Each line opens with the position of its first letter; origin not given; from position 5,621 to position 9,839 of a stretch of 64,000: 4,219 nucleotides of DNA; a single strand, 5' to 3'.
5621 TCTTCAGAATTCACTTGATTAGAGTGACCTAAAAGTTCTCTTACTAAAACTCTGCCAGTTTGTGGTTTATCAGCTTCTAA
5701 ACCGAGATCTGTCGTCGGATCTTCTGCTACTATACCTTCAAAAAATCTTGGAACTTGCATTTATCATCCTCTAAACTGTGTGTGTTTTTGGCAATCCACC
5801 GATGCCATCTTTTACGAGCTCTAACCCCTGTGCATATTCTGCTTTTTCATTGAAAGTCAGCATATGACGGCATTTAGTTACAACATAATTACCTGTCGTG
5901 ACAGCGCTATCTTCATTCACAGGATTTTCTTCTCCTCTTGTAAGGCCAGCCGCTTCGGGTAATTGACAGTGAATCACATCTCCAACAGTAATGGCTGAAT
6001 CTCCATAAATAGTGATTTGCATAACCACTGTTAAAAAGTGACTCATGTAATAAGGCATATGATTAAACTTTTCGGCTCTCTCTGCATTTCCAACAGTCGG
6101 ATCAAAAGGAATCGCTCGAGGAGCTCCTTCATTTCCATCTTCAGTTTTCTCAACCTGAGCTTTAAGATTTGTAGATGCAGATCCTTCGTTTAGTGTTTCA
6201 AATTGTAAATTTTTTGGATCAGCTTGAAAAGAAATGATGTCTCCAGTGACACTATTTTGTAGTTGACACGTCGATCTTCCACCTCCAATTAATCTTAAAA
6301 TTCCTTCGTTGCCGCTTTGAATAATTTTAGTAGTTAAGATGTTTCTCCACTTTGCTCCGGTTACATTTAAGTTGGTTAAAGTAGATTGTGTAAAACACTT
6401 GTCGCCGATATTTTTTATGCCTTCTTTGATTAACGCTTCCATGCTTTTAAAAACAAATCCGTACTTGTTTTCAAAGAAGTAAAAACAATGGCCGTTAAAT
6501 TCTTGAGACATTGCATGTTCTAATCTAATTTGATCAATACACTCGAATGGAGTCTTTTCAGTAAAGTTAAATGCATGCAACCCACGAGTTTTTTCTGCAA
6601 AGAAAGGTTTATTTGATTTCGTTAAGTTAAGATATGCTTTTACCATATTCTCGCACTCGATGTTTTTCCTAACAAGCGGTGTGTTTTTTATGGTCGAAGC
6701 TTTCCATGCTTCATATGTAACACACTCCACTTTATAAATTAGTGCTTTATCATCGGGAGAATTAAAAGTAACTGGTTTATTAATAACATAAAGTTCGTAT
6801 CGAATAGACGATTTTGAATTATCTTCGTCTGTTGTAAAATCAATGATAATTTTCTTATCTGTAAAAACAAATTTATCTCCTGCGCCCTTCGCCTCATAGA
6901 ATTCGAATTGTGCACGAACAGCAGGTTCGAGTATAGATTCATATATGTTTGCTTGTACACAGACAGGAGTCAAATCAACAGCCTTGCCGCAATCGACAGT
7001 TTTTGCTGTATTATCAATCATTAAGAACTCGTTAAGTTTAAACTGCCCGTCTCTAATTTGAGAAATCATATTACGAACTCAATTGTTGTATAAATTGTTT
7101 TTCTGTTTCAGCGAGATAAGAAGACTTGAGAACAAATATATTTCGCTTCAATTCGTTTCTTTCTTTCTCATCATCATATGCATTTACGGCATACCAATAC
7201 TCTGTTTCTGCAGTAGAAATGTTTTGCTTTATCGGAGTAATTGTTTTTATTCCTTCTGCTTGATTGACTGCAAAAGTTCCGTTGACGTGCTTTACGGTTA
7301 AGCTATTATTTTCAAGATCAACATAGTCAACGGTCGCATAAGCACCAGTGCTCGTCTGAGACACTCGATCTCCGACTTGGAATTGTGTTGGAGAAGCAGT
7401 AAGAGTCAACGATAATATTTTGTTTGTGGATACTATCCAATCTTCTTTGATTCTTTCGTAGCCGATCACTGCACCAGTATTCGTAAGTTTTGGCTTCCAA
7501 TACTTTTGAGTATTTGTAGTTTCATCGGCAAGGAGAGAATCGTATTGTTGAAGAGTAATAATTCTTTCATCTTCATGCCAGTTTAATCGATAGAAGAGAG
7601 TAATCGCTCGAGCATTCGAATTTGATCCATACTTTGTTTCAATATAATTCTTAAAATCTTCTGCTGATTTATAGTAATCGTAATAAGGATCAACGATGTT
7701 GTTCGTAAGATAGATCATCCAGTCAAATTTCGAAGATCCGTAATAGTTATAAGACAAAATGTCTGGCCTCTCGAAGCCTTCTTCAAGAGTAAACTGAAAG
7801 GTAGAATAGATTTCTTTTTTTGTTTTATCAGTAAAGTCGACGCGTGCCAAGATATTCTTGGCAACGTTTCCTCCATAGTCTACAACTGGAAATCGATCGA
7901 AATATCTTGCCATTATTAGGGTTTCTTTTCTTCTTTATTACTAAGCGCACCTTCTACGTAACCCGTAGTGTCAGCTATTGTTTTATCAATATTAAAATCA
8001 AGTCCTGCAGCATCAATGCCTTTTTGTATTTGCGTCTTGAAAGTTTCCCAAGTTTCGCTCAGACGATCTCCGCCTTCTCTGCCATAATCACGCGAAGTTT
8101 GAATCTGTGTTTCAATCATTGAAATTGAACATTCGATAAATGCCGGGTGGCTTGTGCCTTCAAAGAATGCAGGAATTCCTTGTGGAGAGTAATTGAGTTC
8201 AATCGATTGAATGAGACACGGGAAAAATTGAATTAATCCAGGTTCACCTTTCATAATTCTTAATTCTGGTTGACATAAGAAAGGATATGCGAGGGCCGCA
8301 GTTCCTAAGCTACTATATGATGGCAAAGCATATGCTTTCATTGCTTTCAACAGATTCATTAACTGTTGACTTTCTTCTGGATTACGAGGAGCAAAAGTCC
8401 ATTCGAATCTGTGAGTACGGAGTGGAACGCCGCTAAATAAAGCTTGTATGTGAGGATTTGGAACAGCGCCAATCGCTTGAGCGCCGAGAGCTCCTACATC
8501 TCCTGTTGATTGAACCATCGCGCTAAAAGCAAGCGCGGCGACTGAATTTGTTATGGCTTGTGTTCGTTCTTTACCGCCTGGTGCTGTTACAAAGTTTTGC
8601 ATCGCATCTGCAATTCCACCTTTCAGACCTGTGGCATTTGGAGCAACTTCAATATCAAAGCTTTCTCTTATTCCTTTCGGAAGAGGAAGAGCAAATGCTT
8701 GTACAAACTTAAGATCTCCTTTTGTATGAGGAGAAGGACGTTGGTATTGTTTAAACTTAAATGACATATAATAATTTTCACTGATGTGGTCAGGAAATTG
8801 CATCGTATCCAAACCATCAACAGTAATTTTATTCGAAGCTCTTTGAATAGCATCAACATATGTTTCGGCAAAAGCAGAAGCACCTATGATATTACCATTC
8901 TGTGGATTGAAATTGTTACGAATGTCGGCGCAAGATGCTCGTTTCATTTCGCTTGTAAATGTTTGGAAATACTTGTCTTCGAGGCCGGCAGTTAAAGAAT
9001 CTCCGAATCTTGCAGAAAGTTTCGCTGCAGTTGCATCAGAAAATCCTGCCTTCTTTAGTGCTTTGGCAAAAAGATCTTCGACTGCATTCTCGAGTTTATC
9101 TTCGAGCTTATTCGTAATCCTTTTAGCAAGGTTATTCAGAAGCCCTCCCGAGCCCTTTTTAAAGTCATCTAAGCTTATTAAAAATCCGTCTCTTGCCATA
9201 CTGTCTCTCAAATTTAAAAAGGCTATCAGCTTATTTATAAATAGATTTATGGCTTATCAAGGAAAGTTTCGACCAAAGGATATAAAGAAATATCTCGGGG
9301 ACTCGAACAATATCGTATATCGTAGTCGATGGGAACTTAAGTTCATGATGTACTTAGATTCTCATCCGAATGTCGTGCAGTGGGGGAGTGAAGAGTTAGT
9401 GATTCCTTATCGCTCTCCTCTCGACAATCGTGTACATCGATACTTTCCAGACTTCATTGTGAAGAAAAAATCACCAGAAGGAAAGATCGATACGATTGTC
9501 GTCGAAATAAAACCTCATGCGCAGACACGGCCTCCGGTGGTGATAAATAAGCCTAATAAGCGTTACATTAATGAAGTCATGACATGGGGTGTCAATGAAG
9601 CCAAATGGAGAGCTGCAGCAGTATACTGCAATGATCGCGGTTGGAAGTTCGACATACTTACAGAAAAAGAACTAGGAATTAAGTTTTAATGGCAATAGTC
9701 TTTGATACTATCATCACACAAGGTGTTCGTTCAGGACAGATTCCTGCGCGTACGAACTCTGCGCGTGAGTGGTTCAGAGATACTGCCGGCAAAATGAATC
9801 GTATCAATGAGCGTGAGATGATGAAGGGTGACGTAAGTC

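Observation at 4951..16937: Cell-wall-piercing enzymes relocated: lysozyme-less gp5 plus a transglycosylase-bearing tape measure and a CHAP peptidase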

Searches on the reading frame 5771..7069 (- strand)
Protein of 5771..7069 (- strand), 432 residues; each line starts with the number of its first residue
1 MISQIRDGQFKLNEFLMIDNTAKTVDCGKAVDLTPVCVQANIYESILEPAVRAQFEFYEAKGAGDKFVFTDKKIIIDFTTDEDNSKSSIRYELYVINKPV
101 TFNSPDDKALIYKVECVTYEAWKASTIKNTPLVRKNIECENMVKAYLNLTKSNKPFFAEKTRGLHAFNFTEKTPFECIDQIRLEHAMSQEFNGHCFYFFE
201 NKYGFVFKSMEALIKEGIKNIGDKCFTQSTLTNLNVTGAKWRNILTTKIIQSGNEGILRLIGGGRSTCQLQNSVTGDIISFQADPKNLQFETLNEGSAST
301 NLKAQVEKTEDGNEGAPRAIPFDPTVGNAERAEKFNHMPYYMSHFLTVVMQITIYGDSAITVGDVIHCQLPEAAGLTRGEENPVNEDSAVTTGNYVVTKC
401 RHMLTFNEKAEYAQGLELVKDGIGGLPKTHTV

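Call 4: search_protein_families(library=pfam, proteins=[window:5771-7069:-], max_evalue=0.01)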
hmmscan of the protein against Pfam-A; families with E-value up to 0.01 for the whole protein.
window:5771-7069:- (432 aa): 0 families

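Call 5: search_protein_families(library=phrogs, proteins=[window:5771-7069:-], max_evalue=0.001)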
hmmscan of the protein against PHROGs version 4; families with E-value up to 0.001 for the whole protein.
window:5771-7069:- (432 aa): 2 families
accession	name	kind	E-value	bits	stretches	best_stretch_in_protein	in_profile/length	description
phrog_350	-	tail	7.7e-39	134.9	1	7-424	10-429/436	tail protein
phrog_24827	-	tail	0.00011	22.6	0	343-423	208-280/282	tail protein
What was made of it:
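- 5771..7069 (-): 432-aa hub protein next to gp5. It is gp27-like by position only. phrog_350 'tail protein' E 7.7e-39 (call 5).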

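Call 16: search_protein_families(library=ncbifam, proteins=[window:5771-7069:-], max_evalue=0.1)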
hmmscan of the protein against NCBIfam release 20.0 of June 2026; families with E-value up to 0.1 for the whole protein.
window:5771-7069:- (432 aa): 0 families

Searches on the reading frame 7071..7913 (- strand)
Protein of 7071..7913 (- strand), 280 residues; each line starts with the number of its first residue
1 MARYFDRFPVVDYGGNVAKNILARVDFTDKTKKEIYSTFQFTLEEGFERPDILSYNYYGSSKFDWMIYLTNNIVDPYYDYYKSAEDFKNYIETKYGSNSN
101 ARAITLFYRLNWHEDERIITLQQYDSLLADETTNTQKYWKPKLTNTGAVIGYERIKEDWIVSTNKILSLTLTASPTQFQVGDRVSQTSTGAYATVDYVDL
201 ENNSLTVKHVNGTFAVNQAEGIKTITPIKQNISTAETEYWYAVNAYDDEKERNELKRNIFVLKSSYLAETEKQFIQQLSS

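Call 4: search_protein_families(library=pfam, proteins=[window:7071-7913:-], max_evalue=0.01)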
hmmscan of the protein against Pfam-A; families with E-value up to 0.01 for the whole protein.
window:7071-7913:- (280 aa): 1 family
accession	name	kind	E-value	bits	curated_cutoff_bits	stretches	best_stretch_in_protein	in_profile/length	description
PF11246.14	Phage_gp53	-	9.7e-07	29.1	21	1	31-91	38-97/200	Base plate wedge protein 53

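Call 5: search_protein_families(library=phrogs, proteins=[window:7071-7913:-], max_evalue=0.001)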
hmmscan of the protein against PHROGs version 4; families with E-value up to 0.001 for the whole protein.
window:7071-7913:- (280 aa): 2 families
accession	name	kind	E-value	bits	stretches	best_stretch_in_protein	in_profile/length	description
phrog_232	-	tail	2.4e-30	107.3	2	1-114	1-120/296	baseplate wedge subunit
phrog_7145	-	tail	0.00026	22.1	1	48-80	49-83/108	baseplate wedge subunit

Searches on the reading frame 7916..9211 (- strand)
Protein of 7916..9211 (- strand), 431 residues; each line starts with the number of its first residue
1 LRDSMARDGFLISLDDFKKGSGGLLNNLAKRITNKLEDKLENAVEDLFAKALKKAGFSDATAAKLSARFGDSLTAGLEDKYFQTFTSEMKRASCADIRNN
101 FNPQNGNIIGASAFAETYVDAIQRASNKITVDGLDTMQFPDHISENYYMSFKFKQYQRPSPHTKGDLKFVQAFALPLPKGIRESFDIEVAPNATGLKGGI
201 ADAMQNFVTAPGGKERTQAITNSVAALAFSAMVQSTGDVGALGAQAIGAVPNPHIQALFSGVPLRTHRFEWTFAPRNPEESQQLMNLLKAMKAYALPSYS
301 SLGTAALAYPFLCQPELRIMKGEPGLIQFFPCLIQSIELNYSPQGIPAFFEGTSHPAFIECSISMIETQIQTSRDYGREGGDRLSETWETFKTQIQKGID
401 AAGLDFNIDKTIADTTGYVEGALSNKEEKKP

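Call 4: search_protein_families(library=pfam, proteins=[window:7916-9211:-], max_evalue=0.01)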
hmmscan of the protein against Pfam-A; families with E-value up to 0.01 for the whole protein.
window:7916-9211:- (431 aa): 1 family
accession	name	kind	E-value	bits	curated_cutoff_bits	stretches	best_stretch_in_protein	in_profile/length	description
PF11091.14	T4_tail_cap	-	2.1e-05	24.2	20.2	1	203-296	128-217/339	Tail-tube assembly protein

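Call 5: search_protein_families(library=phrogs, proteins=[window:7916-9211:-], max_evalue=0.001)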
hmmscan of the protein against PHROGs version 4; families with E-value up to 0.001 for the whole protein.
window:7916-9211:- (431 aa): 1 family
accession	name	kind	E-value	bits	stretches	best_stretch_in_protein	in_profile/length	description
phrog_230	-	tail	6e-32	112.5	1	117-394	271-600/628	baseplate tail tube cap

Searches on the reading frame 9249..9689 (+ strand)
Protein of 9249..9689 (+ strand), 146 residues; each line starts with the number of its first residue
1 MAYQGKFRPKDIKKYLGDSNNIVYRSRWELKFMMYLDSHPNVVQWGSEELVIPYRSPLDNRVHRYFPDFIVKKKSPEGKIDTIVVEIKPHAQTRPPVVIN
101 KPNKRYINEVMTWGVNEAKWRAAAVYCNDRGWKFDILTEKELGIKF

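Call 103: search_protein_families(library=pfam, max_evalue=0.001, proteins=[window:9249-9689:+])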
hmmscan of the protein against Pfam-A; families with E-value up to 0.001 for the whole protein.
window:9249-9689:+ (146 aa): 1 family
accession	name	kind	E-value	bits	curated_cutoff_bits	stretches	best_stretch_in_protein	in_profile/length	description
PF08722.17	Tn7_TnsA-like_N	-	1.2e-23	83.9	26.5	1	39-139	1-85/85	TnsA-like endonuclease N terminal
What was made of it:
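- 9249..11589 (+): gp4-like head completion nuclease (9249-9689), gp2-like protein (9689-10288) and gp54/tube-like protein (10288-11589). They lie upstream of the hub genes in the same operon. Pfam Tn7_TnsA-like_N E 1.2e-23 (call 103).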
